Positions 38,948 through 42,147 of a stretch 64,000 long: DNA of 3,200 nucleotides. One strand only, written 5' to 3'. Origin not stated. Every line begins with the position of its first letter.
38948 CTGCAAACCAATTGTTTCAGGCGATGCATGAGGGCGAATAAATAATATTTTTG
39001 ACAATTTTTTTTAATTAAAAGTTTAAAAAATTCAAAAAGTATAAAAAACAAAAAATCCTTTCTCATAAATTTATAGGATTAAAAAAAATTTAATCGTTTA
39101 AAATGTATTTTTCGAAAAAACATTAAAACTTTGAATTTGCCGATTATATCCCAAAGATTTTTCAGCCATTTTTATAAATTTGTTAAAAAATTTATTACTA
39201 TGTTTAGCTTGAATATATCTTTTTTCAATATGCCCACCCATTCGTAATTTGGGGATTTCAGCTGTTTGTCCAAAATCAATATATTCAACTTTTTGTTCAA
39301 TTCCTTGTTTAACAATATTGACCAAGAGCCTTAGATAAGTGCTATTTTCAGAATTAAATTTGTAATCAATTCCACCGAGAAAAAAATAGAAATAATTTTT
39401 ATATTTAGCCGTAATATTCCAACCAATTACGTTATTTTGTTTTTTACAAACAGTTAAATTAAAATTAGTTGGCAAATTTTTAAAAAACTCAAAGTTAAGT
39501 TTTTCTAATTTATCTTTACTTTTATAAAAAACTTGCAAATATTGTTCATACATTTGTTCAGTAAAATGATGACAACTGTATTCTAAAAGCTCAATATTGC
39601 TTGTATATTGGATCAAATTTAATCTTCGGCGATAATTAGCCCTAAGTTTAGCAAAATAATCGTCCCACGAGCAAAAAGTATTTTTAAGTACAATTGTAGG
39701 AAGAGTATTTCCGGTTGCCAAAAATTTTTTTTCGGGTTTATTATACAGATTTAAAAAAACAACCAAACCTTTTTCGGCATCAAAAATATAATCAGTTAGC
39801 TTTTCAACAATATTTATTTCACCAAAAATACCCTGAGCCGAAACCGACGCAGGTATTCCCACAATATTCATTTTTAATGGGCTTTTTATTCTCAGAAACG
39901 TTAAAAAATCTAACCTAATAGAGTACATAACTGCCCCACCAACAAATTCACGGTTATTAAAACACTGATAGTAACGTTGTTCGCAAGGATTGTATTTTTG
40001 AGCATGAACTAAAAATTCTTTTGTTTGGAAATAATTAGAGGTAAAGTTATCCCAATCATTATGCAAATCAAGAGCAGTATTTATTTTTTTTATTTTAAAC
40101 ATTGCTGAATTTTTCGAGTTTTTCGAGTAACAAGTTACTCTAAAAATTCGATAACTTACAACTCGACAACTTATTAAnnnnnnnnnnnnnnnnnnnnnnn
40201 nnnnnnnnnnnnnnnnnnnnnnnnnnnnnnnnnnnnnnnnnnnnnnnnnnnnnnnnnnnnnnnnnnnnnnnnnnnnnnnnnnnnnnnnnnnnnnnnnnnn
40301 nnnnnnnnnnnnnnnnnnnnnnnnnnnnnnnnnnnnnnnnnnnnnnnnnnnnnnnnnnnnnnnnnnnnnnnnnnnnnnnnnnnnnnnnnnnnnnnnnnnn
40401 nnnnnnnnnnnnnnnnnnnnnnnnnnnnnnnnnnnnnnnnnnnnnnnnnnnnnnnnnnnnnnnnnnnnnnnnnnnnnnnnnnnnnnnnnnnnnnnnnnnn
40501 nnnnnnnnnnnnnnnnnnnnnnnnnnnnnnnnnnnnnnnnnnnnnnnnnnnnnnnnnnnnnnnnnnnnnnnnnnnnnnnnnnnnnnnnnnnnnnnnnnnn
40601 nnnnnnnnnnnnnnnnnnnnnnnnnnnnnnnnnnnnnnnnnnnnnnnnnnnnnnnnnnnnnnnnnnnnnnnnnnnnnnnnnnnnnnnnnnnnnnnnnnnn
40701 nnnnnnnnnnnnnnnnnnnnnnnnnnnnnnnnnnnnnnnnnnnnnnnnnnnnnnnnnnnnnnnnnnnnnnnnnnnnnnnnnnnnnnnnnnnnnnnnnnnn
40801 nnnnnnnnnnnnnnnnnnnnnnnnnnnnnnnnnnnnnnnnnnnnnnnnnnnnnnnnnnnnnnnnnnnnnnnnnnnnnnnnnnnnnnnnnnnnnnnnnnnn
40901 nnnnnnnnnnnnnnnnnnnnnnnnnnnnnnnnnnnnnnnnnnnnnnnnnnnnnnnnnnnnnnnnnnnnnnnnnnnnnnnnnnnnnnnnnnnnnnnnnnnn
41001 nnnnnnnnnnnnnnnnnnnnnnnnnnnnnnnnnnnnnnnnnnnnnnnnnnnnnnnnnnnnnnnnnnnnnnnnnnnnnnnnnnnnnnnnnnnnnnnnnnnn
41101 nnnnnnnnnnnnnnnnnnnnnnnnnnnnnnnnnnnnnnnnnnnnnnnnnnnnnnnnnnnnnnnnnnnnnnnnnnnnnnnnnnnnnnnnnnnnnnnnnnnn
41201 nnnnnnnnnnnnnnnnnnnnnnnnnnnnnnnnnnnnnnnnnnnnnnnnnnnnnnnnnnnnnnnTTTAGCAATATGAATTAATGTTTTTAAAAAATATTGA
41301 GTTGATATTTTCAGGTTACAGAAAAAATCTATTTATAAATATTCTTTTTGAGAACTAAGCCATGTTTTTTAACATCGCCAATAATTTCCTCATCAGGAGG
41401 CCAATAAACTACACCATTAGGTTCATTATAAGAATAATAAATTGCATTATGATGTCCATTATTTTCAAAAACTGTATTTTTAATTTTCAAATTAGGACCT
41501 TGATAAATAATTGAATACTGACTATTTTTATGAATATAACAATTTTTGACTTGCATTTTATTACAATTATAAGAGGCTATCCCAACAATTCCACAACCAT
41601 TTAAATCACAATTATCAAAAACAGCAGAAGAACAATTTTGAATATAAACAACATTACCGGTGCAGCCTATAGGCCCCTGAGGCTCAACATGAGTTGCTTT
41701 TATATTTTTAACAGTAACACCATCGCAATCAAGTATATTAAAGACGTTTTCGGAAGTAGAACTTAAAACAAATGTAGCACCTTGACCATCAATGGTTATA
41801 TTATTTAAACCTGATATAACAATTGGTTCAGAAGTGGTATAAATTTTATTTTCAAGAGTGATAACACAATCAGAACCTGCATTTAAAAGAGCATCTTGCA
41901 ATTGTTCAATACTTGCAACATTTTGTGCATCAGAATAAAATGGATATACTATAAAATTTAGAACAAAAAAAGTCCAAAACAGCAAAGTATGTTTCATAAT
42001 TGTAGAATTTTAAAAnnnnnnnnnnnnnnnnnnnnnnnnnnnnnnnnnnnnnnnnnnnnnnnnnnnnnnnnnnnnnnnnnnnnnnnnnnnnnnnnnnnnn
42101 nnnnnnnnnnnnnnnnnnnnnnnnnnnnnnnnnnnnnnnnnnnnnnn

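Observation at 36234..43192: Six-gene cluster: catalytically altered decarboxylase homolog + secreted beta-helix + GNAT-like + FemAB-like + two B12-radical SAM enzymes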

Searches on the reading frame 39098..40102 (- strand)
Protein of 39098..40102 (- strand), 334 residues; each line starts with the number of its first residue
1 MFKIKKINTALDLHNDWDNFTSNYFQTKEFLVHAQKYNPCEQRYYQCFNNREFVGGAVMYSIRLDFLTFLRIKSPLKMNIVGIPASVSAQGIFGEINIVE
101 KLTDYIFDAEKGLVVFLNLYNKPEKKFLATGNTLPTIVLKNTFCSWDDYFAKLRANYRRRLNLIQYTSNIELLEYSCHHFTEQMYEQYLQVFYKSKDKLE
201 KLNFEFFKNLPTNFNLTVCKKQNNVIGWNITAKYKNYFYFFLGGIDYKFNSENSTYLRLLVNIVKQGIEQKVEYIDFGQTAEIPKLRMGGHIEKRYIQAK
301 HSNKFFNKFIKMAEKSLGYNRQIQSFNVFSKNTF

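Call 3: search_protein_families(library=pfam, proteins=[window:39098-40102:-], max_evalue=0.01)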
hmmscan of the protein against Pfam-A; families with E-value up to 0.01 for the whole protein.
window:39098-40102:- (334 aa): 1 family
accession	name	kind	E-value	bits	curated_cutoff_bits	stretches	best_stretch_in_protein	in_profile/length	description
PF13480.13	Acetyltransf_6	-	0.00023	21.8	22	1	152-281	2-138/143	Acetyltransferase (GNAT) domain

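Call 4: search_protein_families(library=ncbifam, proteins=[window:39098-40102:-], max_evalue=0.01)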
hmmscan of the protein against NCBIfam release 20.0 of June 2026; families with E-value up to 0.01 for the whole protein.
window:39098-40102:- (334 aa): 0 families

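Call 34: find_homologous_proteins(query=window:39098-40102:-)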
Query window:39098-40102:- (334 aa): 345 proteins with E <= 0.001 among 861 candidates; the best 120 are listed.
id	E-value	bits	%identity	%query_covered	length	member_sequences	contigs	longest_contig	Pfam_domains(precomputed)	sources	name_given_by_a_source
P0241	1.6e-222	756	100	100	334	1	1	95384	-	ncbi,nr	ncbi:MAG: GNAT family N-acetyltransferase [Bacteroidales bacterium]|nr:GNAT family N-acetyltransfera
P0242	1.9e-175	601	82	99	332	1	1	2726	PF13480.14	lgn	-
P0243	5.9e-154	530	72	99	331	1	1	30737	-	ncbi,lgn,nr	ncbi:MAG: GNAT family N-acetyltransferase [Bacteroidales bacterium]|nr:GNAT family N-acetyltransfera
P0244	2.5e-141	489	64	99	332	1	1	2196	-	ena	-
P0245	3.6e-138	479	64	98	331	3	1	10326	PF13480.14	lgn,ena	-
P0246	8.3e-126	438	59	99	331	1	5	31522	PF13480.14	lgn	-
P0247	2.8e-117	410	56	99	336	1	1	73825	-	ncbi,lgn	-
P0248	1.0e-115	405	56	98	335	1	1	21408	-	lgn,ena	-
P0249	3.9e-115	403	55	97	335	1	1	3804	-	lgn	-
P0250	5.5e-115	402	55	97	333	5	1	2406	-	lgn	-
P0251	6.6e-115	402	56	96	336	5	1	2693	-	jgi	jgi:hypothetical protein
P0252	9.8e-115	402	56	98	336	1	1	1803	-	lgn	-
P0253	2.2e-114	400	57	96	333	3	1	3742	-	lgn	-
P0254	2.0e-112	394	55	98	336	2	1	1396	PF13480.14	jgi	jgi:hypothetical protein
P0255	3.5e-112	393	55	98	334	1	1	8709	-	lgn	-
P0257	1.1e-111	392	52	100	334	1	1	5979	PF13480.14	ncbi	-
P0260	1.8e-111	391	54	96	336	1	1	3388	PF13480.14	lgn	-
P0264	5.3e-110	386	53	97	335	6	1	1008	PF13480.14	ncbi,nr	ncbi:MAG: GNAT family N-acetyltransferase, partial [Bacteroidales bacterium]|nr:GNAT family N-acetyl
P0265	7.5e-110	386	51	100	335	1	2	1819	PF13480.14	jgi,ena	-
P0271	2.7e-109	384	53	98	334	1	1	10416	PF04339.19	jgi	-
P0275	8.8e-109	382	52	97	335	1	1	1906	PF13480.14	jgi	jgi:hypothetical protein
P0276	1.6e-108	381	54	97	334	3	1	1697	PF13480.14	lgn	-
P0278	2.7e-108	380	51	99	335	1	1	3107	PF13480.14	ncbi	ncbi:MAG TPA: GNAT family N-acetyltransferase [Paludibacter sp.]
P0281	4.8e-108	380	52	99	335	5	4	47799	PF13480.14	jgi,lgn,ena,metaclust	metaclust:\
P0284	8.3e-108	379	51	99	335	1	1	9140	PF13480.14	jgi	jgi:hypothetical protein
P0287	1.4e-107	378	53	97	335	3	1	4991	PF13480.14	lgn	-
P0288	3.0e-107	377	53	95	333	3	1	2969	PF13480.14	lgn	-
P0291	1.7e-106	374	52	99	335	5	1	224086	PF13480.14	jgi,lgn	jgi:hypothetical protein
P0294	3.5e-106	373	51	99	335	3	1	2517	PF13480.14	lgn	-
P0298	6.1e-106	373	50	99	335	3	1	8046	PF13480.14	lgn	-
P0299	6.7e-106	373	50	99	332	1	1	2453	PF13480.14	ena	-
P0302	1.0e-105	372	54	93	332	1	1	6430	PF13480.14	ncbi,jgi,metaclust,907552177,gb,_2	metaclust:\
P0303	2.5e-105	371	49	99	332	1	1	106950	PF13480.14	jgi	jgi:hypothetical protein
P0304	2.7e-105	371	50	99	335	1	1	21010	PF13480.14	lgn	-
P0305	3.9e-105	370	50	96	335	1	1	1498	PF13480.14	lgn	-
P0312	1.0e-104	369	49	100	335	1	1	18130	PF13480.14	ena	-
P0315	1.4e-104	368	50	99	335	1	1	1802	PF13480.14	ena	-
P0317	1.6e-104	368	51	97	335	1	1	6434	PF13480.14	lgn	-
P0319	1.8e-104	368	52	96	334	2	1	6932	PF13480.14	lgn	-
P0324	2.6e-104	367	51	100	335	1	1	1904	PF13480.14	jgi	jgi:hypothetical protein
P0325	3.4e-104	367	50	99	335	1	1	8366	PF13480.14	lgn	-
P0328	8.0e-104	366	50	96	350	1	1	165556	PF13480.14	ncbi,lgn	-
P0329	8.0e-104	366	49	97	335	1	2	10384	PF13480.14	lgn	-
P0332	1.0e-103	365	53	94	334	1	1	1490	PF13480.14,PF04339.19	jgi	jgi:hypothetical protein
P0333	1.9e-103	364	50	99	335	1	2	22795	PF13480.14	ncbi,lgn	-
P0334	2.2e-103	364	53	97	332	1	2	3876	PF13480.14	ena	-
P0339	3.7e-103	364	48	98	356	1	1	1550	PF13480.14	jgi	jgi:hypothetical protein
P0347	3.7e-102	360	51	96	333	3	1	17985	PF13480.14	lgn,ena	-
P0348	4.5e-102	360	49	97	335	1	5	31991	PF13480.14,PF04339.19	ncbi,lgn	-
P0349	5.3e-102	360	50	99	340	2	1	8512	PF13480.14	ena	-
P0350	5.4e-102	360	52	95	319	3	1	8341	PF13480.14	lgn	-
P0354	2.1e-101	358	52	93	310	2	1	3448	PF13480.14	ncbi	ncbi:MAG TPA: GNAT family N-acetyltransferase, partial [Paludibacter sp.]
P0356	3.6e-101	357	54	93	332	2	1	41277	PF13480.14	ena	-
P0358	5.5e-101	356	49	99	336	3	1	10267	PF13480.14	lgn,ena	-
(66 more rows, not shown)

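Call 48: predict_structure(alignment_id=A2)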
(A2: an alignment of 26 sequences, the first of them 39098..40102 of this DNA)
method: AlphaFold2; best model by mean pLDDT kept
length: 334 residues; sequences in the alignment: 26
mean_pLDDT: 89.9   pTM: 0.88
mean pLDDT of the five models: 89.9, 89.2, 89.1, 87.9, 87.1
residues with pLDDT >= 90: 238; 70-90: 75; 50-70: 11; < 50: 10
segments of 3 or more residues with pLDDT < 50: 65-74
pLDDT, mean of each block of 10 residues (from residue 1): 96 96 94 91 96 96 52 60 88 94 95 92 86 93 97 95 85 97 96 76 94 97 95 96 92 93 97 94 92 93 90 84 87 64
secondary structure, 60 per line:
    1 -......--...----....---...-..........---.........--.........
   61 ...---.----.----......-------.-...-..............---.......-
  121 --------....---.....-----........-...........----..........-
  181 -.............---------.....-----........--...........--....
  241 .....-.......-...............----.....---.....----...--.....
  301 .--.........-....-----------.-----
elements in order: E2-7 H17-20 H28-37 E41-49 E52-63 E77-82 E92-94 H96-109 E113-119 E129-132 E136-140 H146-152 H155-165 E170-176 H182-194 H204-208 E214-221 E224-234 E237-245 H247-253 H255-269 E274-278 H282-286 E291-293 E296-301 H304-312 H314-317

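Call 51: fold_search(model_id=the predicted structure, library=pdb)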
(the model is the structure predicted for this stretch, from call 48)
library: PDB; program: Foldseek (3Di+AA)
matches with E <= 10: 739; with E <= 0.001: 137
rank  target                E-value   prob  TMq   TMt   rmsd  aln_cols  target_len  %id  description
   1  1lrz                  7.8e-10  1.00  0.56  0.48   7.0       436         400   10  x-ray crystal structure of staphylococcus aureus femA (released 2002-09-04)
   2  9wqx                  2.1e-09  1.00  0.60  0.68   5.5       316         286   11  aminoacyl-tRNA-dependent peptide synthase, Sbb17, complexed with streptothrisamine (released 2026-04-01)
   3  9wqw                  4.1e-09  1.00  0.65  0.74   4.2       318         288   11  aminoacyl-tRNA-dependent peptide synthase, Sbb17 (released 2026-04-01)
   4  7z6a_A                4.1e-09  1.00  0.57  0.57   4.8       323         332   11  CRYSTAL STRUCTURE OF WEISSELLA VIRIDESCENS FEMXVV NON-RIBOSOMAL AMINO ACID TRANSFERASE IN COMPLEX WITH A PEPTIDYL-XNA  (released 2022-10-26)
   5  9wqy                  4.6e-09  1.00  0.61  0.70   4.7       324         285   10  aminoacyl-tRNA-dependent peptide synthase, Sba18, complexed with streptothrisamine (released 2026-04-01)
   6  1xf8                  4.9e-09  1.00  0.54  0.54   5.9       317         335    9  Crystal Structure of Weissella viridescens FemX (Y254F) Mutant (released 2005-05-31)
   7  7z5y_A                6.2e-09  1.00  0.56  0.56   4.7       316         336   10  CRYSTAL STRUCTURE OF WEISSELLA VIRIDESCENS FEMXVV NON-RIBOSOMAL AMINO ACID TRANSFERASE IN COMPLEX WITH A PEPTIDYL-XNA  (released 2022-10-26)
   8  1ne9                  1.1e-08  1.00  0.55  0.54   5.8       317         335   10  Crystal Structure of Weissella viridescens FemX at 1.7 Ang Resolution (released 2004-02-10)
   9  1xe4                  2.2e-08  1.00  0.53  0.53   5.8       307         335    9  Crystal Structure of Weissella viridescens FemX (K36M) Mutant (released 2005-05-31)
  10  4v36_A                2.4e-08  1.00  0.50  0.51   7.2       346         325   11  The structure of L-PGS from Bacillus licheniformis (released 2015-08-19)
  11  5vrv_E                2.7e-08  1.00  0.49  0.52   5.6       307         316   12  2.05 Angstrom Resolution Crystal Structure of C-terminal Domain (DUF2156) of Putative Lysylphosphatidylglycerol Synthe (released 2017-05-24)
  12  4ii9_A                2.9e-08  1.00  0.59  0.59   4.6       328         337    9  Crystal structure of Weissella viridescens FemXVv non-ribosomal amino acid transferase in complex with a peptidyl-RNA  (released 2013-07-03)
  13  5vrv_A                3.9e-08  1.00  0.51  0.53   5.2       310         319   12  2.05 Angstrom Resolution Crystal Structure of C-terminal Domain (DUF2156) of Putative Lysylphosphatidylglycerol Synthe (released 2017-05-24)
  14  5vrv_C                4.7e-08  1.00  0.51  0.54   5.1       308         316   11  2.05 Angstrom Resolution Crystal Structure of C-terminal Domain (DUF2156) of Putative Lysylphosphatidylglycerol Synthe (released 2017-05-24)
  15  5vrv_F                9.5e-08  1.00  0.50  0.52   5.3       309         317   10  2.05 Angstrom Resolution Crystal Structure of C-terminal Domain (DUF2156) of Putative Lysylphosphatidylglycerol Synthe (released 2017-05-24)
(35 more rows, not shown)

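Call 53: search_protein_families(library=padloc, proteins=[window:39098-40102:-], max_evalue=0.001)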
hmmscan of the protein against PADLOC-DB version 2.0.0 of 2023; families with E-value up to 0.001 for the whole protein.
window:39098-40102:- (334 aa): 0 families

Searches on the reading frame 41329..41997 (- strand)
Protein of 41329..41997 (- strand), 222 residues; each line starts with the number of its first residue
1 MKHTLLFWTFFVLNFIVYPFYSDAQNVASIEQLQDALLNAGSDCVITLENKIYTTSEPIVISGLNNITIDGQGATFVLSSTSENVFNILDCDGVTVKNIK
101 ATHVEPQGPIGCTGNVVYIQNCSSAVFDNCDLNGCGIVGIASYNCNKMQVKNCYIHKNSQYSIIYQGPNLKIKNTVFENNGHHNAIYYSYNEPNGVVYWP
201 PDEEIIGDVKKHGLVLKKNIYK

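Call 3: search_protein_families(library=pfam, proteins=[window:41329-41997:-], max_evalue=0.01)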
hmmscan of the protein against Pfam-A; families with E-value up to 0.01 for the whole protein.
window:41329-41997:- (222 aa): 2 families
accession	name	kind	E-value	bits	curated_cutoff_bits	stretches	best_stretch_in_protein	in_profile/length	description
PF13229.12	Beta_helix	-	2.4e-09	37.4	25.9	1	89-192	6-124/158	Right handed beta helix region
PF20585.4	Pectate_lyase_5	-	0.0025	18.4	24.3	1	25-129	2-116/126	Putative pectate lyase-like adhesive domain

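Call 4: search_protein_families(library=ncbifam, proteins=[window:41329-41997:-], max_evalue=0.01)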
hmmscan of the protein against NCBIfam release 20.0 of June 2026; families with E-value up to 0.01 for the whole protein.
window:41329-41997:- (222 aa): 1 family
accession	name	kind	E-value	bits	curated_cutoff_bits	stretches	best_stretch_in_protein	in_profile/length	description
TIGR04247.1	NosD_copper_fam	subfamily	3.8e-07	29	300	1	33-174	1-134/377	nitrous oxide reductase family maturation protein NosD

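Call 53: search_protein_families(library=padloc, proteins=[window:41329-41997:-], max_evalue=0.001)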
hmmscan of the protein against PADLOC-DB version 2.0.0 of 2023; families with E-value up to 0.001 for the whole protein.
window:41329-41997:- (222 aa): 0 families
